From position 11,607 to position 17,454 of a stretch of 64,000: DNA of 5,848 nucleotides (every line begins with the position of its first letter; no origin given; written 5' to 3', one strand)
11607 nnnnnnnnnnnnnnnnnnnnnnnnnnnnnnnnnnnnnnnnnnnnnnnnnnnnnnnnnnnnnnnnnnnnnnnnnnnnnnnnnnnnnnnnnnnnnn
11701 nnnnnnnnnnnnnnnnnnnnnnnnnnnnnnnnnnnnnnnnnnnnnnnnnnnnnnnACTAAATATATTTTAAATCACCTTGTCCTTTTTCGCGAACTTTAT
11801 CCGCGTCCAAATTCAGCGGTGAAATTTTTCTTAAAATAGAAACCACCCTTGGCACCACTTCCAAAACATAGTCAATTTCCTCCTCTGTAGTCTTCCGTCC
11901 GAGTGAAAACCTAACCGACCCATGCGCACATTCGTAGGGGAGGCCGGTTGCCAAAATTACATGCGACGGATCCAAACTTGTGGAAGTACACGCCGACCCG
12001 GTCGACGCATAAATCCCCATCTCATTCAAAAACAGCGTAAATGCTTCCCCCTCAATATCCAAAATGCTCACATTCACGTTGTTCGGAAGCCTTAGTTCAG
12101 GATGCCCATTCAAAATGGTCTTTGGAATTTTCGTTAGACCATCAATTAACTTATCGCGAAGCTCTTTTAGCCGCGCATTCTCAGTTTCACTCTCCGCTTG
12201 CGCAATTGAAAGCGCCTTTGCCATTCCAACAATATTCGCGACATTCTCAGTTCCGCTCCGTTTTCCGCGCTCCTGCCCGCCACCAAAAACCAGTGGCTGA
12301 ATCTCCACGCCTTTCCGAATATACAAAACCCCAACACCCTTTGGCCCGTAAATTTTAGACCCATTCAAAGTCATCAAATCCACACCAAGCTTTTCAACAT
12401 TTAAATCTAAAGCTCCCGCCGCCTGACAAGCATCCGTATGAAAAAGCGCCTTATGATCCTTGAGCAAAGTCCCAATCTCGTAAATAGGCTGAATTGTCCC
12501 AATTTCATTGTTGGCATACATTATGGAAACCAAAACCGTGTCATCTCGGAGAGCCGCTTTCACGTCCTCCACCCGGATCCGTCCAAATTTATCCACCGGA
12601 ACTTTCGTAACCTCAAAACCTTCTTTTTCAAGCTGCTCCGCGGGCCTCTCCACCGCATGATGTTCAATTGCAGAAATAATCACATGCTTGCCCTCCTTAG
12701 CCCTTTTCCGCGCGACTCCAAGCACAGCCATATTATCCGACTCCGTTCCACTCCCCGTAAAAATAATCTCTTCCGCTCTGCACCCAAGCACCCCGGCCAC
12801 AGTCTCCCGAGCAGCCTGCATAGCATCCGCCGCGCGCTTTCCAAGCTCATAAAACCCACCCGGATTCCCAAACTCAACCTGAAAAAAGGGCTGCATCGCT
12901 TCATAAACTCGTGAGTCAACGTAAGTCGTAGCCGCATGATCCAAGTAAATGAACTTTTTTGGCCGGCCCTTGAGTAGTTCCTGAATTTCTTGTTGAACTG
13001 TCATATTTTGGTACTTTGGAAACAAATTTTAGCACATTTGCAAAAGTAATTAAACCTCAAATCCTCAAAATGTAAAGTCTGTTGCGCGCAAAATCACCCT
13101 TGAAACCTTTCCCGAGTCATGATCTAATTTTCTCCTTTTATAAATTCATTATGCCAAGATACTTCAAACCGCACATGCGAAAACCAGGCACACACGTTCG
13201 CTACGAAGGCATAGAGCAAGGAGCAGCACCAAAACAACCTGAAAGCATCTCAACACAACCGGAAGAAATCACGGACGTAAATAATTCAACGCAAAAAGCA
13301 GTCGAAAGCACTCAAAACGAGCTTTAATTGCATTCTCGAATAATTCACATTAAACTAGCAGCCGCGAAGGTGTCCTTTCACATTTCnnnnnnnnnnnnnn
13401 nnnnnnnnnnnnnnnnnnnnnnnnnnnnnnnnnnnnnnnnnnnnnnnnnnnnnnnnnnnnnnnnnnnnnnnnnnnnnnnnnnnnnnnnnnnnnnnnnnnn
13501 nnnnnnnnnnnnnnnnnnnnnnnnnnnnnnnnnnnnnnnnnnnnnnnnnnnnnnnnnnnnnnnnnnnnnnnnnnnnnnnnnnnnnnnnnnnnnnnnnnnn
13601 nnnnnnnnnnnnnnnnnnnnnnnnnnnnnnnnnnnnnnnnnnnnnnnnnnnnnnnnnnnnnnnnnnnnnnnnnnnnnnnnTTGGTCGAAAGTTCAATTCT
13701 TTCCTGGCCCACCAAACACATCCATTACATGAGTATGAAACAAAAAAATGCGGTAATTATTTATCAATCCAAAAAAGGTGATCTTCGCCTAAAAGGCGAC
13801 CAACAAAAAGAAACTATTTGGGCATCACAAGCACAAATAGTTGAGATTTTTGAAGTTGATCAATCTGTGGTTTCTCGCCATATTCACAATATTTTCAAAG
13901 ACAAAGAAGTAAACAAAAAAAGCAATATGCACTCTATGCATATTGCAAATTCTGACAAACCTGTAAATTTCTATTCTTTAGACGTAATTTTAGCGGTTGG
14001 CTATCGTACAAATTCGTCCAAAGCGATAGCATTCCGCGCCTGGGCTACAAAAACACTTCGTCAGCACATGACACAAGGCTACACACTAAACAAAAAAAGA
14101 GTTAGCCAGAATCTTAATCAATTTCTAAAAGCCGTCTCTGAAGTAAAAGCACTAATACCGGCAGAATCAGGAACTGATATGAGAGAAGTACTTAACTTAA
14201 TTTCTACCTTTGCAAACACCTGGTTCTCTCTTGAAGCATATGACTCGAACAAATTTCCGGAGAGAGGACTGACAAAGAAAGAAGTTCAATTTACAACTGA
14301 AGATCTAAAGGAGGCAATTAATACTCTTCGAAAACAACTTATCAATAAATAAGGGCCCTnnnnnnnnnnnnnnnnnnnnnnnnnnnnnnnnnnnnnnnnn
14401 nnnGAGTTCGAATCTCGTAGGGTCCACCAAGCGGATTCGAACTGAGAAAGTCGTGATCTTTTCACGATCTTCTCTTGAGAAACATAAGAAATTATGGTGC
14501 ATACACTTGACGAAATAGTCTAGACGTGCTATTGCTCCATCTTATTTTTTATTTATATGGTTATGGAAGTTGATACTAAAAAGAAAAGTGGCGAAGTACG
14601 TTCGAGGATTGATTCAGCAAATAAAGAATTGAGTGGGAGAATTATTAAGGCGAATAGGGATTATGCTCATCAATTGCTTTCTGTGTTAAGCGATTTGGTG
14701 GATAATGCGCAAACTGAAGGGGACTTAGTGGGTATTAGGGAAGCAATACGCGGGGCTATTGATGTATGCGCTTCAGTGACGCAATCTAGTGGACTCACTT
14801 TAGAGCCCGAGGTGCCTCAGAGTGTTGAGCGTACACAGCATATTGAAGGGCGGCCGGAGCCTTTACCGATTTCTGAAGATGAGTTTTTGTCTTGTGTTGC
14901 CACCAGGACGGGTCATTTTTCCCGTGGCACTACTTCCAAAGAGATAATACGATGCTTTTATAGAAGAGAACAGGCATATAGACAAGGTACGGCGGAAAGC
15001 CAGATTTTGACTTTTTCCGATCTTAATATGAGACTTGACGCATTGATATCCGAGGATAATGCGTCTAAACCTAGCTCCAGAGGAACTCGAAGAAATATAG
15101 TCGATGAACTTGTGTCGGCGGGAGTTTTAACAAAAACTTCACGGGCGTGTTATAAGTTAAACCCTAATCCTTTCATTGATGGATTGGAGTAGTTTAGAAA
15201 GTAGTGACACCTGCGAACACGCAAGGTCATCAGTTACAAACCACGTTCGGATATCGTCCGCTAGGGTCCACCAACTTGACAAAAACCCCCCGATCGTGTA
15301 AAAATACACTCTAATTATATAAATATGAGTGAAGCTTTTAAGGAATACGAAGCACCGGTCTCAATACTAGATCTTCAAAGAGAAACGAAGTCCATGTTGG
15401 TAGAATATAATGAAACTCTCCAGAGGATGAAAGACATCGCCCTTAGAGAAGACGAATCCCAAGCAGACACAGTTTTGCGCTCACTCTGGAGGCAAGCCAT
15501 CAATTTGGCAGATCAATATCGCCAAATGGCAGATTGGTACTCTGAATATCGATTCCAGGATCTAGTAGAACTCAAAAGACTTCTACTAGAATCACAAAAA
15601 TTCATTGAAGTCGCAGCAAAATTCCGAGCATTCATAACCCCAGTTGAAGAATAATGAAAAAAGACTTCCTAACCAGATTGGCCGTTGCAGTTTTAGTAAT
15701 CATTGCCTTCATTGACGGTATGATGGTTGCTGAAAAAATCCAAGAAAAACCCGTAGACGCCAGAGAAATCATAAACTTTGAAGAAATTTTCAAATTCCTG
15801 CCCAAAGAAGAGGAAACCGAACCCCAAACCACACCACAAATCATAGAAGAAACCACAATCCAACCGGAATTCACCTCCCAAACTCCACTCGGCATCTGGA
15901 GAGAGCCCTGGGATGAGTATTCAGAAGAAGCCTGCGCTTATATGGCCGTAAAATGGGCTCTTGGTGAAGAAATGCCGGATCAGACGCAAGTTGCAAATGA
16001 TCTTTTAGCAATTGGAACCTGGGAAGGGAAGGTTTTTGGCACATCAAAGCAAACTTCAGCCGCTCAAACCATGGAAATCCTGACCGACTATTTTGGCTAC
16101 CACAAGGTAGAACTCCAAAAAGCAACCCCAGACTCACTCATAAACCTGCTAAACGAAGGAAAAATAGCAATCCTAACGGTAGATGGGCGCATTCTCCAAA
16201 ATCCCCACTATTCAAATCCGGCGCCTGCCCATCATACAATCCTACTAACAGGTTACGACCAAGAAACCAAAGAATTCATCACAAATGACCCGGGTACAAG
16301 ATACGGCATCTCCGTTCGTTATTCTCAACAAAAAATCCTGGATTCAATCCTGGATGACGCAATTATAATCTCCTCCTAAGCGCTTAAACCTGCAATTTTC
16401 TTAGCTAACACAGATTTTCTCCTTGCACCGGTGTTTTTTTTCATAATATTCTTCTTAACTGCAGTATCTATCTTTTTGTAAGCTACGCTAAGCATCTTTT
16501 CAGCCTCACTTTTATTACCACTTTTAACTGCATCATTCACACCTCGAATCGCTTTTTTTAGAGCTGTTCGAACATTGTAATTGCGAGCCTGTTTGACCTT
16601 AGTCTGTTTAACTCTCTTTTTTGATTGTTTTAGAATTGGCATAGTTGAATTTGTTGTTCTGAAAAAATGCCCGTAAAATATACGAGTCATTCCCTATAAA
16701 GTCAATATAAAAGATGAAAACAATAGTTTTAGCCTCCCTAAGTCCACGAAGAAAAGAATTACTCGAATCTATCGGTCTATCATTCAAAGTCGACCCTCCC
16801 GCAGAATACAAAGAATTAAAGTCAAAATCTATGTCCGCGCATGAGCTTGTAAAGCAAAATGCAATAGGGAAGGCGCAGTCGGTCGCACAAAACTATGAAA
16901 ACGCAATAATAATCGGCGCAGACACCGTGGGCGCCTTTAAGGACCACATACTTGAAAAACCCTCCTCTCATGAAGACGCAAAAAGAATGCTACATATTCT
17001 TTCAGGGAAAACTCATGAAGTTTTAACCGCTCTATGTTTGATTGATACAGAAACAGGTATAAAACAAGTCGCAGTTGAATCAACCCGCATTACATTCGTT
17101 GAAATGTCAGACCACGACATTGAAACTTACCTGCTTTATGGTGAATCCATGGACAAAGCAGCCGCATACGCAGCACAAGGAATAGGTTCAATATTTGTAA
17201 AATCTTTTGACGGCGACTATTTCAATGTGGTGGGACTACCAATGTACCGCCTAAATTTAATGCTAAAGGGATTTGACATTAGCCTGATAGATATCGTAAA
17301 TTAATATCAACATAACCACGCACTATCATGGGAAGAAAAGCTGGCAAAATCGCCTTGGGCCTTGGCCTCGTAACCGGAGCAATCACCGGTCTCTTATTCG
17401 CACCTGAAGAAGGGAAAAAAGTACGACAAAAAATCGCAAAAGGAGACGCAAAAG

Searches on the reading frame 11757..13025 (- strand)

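Call 28: search_protein_families(library=pfam, proteins=[window:11757-13025:-], max_evalue=0.001)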
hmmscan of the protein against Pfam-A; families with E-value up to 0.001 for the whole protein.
window:11757-13025:- (422 aa): 4 families
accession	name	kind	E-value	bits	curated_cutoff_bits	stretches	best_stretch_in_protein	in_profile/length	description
PF00266.25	Aminotran_5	-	5.4e-87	292.6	21.5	1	26-387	1-371/371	Aminotransferase class-V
PF00155.27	Aminotran_1_2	-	1.3e-07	31.6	19.7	1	52-390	38-360/361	Aminotransferase class I and II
PF01212.27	Beta_elim_lyase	-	1.5e-06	28.2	27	1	69-207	34-180/288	Beta-eliminating lyase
PF01041.23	DegT_DnrJ_EryC1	-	0.00032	20.5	19.8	1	84-205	39-152/360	DegT/DnrJ/EryC1/StrS aminotransferase family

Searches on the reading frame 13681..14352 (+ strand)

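Call 87: search_protein_families(library=pfam, proteins=[window:13681-14352:+], max_evalue=0.001)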
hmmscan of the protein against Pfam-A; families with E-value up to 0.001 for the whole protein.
window:13681-14352:+ (223 aa): 1 family
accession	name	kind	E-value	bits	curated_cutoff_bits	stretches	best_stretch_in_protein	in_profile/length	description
PF13310.11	Virulence_RhuM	-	1.2e-17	64.4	33.7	1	89-144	15-70/252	Virulence protein RhuM family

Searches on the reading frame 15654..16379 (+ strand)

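Call 87: search_protein_families(library=pfam, proteins=[window:15654-16379:+], max_evalue=0.001)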
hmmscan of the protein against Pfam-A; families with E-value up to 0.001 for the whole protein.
window:15654-16379:+ (241 aa): 1 family
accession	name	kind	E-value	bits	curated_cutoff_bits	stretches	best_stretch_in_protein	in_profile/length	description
PF13529.12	Peptidase_C39_2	-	1e-08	36.3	24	1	93-213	19-142/143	Peptidase_C39 like family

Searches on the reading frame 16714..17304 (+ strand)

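Call 87: search_protein_families(library=pfam, proteins=[window:16714-17304:+], max_evalue=0.001)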
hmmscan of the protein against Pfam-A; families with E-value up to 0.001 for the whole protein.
window:16714-17304:+ (196 aa): 1 family
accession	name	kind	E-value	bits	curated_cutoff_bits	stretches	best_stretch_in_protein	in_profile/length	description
PF02545.19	Maf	-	4.6e-55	186.6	27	1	4-186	2-186/187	Maf-like protein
